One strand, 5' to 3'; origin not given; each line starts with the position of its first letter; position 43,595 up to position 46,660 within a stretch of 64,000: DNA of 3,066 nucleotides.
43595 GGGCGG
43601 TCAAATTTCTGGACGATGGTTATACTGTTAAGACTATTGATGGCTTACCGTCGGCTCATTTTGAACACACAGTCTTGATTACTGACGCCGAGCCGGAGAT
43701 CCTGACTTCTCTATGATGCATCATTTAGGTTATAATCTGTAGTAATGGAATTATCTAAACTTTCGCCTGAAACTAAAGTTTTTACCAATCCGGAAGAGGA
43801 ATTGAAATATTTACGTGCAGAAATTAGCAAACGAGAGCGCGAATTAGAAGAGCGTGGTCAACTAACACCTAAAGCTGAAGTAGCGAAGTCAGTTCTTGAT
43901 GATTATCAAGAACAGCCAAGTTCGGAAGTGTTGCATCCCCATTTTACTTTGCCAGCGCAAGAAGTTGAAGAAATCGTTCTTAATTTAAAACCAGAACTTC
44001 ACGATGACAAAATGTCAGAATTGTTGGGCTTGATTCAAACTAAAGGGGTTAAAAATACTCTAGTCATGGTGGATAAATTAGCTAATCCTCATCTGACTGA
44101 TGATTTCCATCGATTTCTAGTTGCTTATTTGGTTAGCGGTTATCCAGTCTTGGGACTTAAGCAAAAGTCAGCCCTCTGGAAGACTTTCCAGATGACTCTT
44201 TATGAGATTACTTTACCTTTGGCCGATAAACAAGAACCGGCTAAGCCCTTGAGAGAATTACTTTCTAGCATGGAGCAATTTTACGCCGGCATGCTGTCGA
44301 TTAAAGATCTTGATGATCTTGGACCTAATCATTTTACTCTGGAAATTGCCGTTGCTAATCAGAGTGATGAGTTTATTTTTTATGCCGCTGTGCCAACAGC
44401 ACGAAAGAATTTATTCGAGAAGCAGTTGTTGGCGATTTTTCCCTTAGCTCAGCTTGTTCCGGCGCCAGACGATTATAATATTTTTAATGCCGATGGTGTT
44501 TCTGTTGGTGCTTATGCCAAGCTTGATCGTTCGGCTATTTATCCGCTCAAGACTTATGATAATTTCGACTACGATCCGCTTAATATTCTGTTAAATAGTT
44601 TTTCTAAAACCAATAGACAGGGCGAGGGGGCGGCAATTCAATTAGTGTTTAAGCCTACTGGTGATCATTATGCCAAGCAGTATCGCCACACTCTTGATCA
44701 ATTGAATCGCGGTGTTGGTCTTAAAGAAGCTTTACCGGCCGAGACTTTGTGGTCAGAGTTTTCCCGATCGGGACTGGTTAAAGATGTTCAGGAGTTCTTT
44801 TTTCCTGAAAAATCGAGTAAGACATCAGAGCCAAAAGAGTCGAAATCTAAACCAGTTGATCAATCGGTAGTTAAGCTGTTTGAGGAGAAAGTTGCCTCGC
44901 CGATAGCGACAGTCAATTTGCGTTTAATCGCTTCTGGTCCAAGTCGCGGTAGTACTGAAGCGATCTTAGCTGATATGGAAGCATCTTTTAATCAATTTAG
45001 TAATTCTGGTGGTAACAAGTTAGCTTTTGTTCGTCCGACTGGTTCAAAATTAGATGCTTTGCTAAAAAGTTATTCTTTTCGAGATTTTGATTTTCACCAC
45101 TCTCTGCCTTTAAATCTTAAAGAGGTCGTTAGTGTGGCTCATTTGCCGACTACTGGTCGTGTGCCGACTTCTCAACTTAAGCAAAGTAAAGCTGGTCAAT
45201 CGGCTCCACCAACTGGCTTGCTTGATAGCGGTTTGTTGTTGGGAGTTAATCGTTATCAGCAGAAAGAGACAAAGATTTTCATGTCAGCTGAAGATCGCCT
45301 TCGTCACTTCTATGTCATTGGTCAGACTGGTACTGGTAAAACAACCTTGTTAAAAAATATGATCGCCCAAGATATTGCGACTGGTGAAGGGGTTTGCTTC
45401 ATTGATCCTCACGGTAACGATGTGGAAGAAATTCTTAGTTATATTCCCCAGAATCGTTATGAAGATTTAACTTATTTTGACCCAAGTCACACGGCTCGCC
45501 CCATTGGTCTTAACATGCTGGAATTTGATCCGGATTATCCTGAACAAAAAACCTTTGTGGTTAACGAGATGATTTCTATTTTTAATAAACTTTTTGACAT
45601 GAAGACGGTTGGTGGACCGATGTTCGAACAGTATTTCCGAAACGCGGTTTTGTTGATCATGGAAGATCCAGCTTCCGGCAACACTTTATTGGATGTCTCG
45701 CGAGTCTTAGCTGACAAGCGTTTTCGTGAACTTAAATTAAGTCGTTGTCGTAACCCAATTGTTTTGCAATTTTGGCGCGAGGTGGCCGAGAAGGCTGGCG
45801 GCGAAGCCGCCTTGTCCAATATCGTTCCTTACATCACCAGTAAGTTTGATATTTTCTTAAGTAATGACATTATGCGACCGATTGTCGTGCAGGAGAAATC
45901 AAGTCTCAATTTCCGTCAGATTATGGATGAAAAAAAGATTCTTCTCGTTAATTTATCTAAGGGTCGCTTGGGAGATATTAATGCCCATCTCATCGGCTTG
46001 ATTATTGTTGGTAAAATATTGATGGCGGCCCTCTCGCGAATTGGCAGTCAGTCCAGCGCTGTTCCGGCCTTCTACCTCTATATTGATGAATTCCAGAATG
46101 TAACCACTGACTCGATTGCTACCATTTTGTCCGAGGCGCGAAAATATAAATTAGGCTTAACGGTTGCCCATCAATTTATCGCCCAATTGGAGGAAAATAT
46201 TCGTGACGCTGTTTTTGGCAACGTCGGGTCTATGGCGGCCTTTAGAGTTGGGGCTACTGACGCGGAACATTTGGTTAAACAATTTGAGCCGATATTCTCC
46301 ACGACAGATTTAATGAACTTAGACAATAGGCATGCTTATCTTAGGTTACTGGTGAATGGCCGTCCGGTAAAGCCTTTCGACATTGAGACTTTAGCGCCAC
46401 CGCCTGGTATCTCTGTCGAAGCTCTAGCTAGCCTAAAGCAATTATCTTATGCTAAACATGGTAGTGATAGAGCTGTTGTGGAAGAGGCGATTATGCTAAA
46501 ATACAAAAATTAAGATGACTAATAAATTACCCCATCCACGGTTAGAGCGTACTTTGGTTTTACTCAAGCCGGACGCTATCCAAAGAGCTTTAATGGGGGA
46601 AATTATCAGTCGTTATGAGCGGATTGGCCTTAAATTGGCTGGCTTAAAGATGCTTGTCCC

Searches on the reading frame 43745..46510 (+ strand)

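Call 40: search_protein_families(library=pfam, proteins=[window:43745-46510:+], max_evalue=0.01)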
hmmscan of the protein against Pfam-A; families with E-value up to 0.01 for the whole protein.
window:43745-46510:+ (922 aa): 9 families
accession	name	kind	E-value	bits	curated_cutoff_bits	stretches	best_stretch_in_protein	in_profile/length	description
PF01935.23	DUF87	-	5.2e-06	27.1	23.2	1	508-596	11-94/220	Helicase HerA, central domain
PF10412.15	TrwB_AAD_bind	-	1.3e-05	24.7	20.5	1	513-560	9-56/387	Type IV secretion-system coupling protein DNA-binding domain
PF13401.12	AAA_22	-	3.1e-05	24.7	27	1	521-567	7-54/130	AAA domain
PF12696.13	TraG-D_C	-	0.0004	20.8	22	1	777-833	3-64/126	TraM recognition site of TraD and TraG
PF25199.1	nSTAND_NTPase5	-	0.001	19.3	34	1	514-567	36-90/145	Novel STAND NTPase 5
PF13191.12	AAA_16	-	0.0011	19.9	32.6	0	516-541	21-46/167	AAA ATPase domain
PF01637.24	ATPase_2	-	0.0027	18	33.2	0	520-564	20-65/225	ATPase domain predominantly from Archaea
PF20720.3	nSTAND3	-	0.0068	16.6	27.2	0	520-579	18-72/155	Novel STAND NTPase 3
PF13245.12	AAA_19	-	0.0094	16.6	25.1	0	522-548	14-42/134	AAA domain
